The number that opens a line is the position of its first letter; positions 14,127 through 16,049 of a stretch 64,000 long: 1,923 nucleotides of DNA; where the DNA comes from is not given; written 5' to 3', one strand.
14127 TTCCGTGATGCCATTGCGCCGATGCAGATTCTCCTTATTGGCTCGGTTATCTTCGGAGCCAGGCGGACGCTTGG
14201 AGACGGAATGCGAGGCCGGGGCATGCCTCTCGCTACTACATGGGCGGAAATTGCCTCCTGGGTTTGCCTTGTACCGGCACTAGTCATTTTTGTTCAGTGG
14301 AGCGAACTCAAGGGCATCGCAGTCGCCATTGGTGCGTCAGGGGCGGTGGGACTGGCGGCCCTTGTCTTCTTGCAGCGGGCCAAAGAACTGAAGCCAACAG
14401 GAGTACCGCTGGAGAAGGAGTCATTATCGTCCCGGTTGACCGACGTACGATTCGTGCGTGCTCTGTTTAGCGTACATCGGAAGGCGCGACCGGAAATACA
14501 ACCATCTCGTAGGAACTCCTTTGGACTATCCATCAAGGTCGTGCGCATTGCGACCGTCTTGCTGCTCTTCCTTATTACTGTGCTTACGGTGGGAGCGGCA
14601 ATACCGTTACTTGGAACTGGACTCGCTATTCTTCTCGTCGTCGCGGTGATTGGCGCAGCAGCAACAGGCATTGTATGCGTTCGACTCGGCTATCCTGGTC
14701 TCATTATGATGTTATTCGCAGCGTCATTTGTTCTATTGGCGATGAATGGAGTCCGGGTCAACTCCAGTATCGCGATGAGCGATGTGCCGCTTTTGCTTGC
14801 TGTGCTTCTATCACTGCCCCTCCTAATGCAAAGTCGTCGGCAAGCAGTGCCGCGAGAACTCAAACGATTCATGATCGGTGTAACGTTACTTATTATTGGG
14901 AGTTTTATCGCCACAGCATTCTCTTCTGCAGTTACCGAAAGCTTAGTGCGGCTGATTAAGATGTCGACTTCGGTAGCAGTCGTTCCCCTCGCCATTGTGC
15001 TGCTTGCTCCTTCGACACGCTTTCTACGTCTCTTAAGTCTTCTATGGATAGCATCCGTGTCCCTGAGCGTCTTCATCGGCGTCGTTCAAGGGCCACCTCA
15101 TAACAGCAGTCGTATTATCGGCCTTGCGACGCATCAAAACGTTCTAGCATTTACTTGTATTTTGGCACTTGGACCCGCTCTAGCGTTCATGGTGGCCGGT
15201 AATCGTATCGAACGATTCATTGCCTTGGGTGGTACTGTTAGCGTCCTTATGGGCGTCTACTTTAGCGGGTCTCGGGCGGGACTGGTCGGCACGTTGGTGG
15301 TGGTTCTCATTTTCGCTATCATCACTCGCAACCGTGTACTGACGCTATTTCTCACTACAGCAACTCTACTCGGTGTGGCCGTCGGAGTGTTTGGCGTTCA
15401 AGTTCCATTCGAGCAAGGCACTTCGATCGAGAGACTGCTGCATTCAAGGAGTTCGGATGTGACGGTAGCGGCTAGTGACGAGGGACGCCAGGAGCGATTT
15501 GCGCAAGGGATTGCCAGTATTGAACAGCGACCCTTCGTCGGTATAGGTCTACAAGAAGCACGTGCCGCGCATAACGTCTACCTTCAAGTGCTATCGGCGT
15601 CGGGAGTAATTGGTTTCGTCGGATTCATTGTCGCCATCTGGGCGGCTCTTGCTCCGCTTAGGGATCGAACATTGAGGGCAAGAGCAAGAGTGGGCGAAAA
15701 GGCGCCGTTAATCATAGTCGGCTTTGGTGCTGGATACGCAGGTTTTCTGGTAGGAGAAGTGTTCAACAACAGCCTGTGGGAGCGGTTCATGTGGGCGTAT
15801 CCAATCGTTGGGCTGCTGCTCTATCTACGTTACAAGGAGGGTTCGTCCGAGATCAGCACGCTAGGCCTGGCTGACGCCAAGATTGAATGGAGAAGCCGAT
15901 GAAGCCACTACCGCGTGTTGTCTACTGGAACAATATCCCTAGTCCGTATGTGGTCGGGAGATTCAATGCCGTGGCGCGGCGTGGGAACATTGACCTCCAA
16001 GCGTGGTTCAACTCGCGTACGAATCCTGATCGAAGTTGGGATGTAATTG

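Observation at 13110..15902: Wzx-type flippase and Wzy-type polymerase encoded as one 930-aa polypeptide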

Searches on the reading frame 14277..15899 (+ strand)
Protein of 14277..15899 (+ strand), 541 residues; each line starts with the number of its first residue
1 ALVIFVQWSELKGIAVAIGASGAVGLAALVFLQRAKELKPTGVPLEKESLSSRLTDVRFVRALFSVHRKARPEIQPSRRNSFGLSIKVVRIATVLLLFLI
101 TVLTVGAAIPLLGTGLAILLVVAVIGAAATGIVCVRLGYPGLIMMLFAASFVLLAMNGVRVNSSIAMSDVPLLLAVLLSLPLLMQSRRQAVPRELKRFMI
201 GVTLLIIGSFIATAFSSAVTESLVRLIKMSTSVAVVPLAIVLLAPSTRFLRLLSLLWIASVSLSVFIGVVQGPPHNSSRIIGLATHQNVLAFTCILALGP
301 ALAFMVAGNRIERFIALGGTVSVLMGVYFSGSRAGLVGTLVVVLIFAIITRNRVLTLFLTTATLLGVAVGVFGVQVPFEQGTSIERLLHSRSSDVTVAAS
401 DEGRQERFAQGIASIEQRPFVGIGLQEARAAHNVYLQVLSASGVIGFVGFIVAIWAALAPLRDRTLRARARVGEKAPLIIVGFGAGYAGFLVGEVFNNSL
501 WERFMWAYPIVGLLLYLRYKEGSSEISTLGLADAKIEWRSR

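Call 49: predict_structure(alignment_id=A2)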
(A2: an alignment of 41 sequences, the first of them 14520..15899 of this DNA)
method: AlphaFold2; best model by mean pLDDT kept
length: 460 residues; sequences in the alignment: 41
mean_pLDDT: 76.7   pTM: 0.76
mean pLDDT of the five models: 76.7, 74.9, 74.8, 74.4, 73.3
residues with pLDDT >= 90: 102; 70-90: 227; 50-70: 91; < 50: 40
segments of 3 or more residues with pLDDT < 50: 1-6, 292-299, 310-316, 444-460
pLDDT, mean of each block of 10 residues (from residue 1): 46 72 76 74 76 78 88 83 83 87 76 88 95 92 87 82 78 90 86 58 82 92 91 92 88 89 86 60 60 46 57 50 80 90 81 87 95 87 69 75 91 76 55 62 48 46
secondary structure, 60 per line:
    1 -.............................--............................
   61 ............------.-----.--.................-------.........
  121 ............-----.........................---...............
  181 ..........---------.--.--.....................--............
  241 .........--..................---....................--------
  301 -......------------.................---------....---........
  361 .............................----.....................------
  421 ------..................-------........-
elements in order: H2-30 H33-72 H88-104 H112-132 H138-162 H166-190 H206-226 H229-249 H252-269 H273-292 H302-307 H320-336 H346-349 H353-389 H394-414 H427-444 H452-459

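Call 51: fold_search(model_id=the predicted structure, library=pdb)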
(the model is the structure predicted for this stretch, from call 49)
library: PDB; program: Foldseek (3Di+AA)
matches with E <= 10: 462; with E <= 0.001: 1
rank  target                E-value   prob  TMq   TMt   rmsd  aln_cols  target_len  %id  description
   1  7tpg_B                6.0e-06  1.00  0.54  0.60   6.8       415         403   16  Single-Particle Cryo-EM Structure of the WaaL O-antigen ligase in its ligand bound state (released 2022-04-06)
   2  7cq7_C                8.1e-03  0.38  0.11  0.09  24.7       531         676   12  Structure of the human CLCN7-OSTM1 complex with ADP (released 2020-11-11)
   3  6hcl_B                4.3e-02  0.25  0.12  0.13  20.8       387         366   12  Crystal structure of a MFS transporter with Ligand at 2.69 Angstroem resolution (released 2019-07-03)
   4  3hd6                  9.2e-02  0.21  0.13  0.14  22.7       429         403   14  Crystal Structure of the Human Rhesus Glycoprotein RhCG (released 2009-09-01)
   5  5llu                  1.0e-01  0.12  0.10  0.11  25.8       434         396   13  Structure of the thermostabilized EAAT1 cryst-II mutant in complex with L-ASP (released 2017-04-19)
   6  9ll0                  1.4e-01  0.16  0.13  0.15  23.3       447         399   13  Cryo-EM structure of G6PT1 in complex with Glucose-6-phosphate (released 2025-12-31)
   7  4jre_A                1.6e-01  0.18  0.13  0.14  23.8       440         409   13  Crystal structure of nitrate/nitrite exchanger NarK with nitrite bound (released 2013-05-15)
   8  8wrd_A                1.6e-01  0.16  0.12  0.13  23.9       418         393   14  Human VMAT2 in the apo state (released 2024-09-25)
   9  8t69                  1.8e-01  0.13  0.11  0.13  22.5       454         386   14  Human VMAT2 in complex with tetrabenazine (released 2023-11-01)
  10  4tpj_B                2.0e-01  0.13  0.13  0.13  21.6       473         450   11  Selectivity mechanism of a bacterial homologue of the human drug peptide transporters PepT1 and PepT2 (released 2014-07-09)
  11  8ucj_A                2.3e-01  0.14  0.12  0.14  19.7       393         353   13  CryoEM structure of Komagataella pastoris Cytochrome c oxidase (11 subunits) in complex with human VMAT2 (released 2024-10-09)
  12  5b58_A                2.5e-01  0.20  0.15  0.19  22.8       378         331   16  Inward-facing conformation of ABC heme importer BhuUV in complex with periplasmic heme binding protein BhuT from Burkh (released 2016-11-23)
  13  8xqa_A                2.5e-01  0.16  0.15  0.12  18.0       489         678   13  Structure of the sea urchin spSLC9C1 in state-3 w/ cAMP dimer (released 2024-07-17)
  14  8jsx                  2.5e-01  0.12  0.11  0.13  22.7       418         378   14  VMAT2 complex with noradrenaline in lumen-facing state (released 2024-05-08)
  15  3qf4_B                2.7e-01  0.13  0.12  0.10  29.0       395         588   13  Crystal structure of a heterodimeric ABC transporter in its inward-facing conformation (released 2012-03-28)
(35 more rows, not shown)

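Call 65: search_solved_structures(query=window:14520-15899:+, max_evalue=10, show_alignments=2)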
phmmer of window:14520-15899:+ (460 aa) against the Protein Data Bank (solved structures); distinct sequences matched with E-value up to 10: 0.

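Call 74: find_homologous_proteins(query=window:14520-15899:+, max_evalue=0.00001)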
Query window:14520-15899:+ (460 aa): 6 proteins with E <= 0.00001 among 8000 candidates.
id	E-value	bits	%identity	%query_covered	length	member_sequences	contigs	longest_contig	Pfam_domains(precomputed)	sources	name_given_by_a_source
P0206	6.7e-186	636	78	87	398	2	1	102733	PF04932.21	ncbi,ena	-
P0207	1.1e-61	227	38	87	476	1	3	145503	PF04932.21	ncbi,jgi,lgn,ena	jgi:hypothetical protein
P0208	3.3e-36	143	32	84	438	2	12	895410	PF04932.21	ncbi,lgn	-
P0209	2.4e-29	121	31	85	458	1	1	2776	PF04932.21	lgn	-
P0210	8.7e-21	92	28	88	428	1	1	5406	PF04932.21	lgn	-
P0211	1.0e-10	59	31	49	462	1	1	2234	PF04932.21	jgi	jgi:O-antigen ligase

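Call 75: find_encoding_contigs(protein=P0206, flank=10000, max_places=3)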
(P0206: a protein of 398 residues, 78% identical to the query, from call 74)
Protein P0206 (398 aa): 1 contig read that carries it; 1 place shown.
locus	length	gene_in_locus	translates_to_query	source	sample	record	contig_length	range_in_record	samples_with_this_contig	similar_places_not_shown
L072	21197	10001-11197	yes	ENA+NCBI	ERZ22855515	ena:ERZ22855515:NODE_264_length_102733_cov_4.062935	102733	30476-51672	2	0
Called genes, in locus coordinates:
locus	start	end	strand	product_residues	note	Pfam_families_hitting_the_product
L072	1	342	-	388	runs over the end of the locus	PF01266:DAO (faint), PF01494:FAD_binding_3, PF12831:FAD_oxidored (faint)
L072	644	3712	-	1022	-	-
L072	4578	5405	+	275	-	PF02397:Bac_transf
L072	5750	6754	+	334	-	PF13579:Glyco_trans_4_4, PF00534:Glycos_transf_1, PF13692:Glyco_trans_1_4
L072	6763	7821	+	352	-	PF01370:Epimerase, PF16363:GDP_Man_Dehyd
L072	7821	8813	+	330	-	PF04321:RmlD_sub_bind (weak), PF01370:Epimerase, PF16363:GDP_Man_Dehyd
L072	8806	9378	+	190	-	PF00132:Hexapep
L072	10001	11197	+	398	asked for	PF04932:Wzy_C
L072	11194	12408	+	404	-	PF20706:GT4-conflict (weak), PF00534:Glycos_transf_1, PF13692:Glyco_trans_1_4, PF13524:Glyco_trans_1_2 (weak)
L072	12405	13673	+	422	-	PF13439:Glyco_transf_4, PF13579:Glyco_trans_4_4, PF20706:GT4-conflict, PF00534:Glycos_transf_1, PF13692:Glyco_trans_1_4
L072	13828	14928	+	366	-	PF04230:PS_pyruv_trans (weak)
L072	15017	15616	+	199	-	PF14602:Hexapep_2 (faint), PF00132:Hexapep (faint)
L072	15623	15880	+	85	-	-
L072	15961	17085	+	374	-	PF01757:Acyl_transf_3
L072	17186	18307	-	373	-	PF04230:PS_pyruv_trans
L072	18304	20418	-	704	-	PF01943:Polysacc_synt, PF13440:Polysacc_synt_3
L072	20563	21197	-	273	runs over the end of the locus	PF01774:UreD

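Call 88: find_related_loci(query=window:14277-15899:+, collection=metagenome_contigs, flank=6000)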
Query window:14277-15899:+ (541 aa) in metagenome_contigs; peptide patterns used: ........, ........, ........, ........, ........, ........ (x = any residue, [..] = any of these).
89 stretches matched a pattern, but none encodes a relative of the query by tblastn (E <= 1e-3).
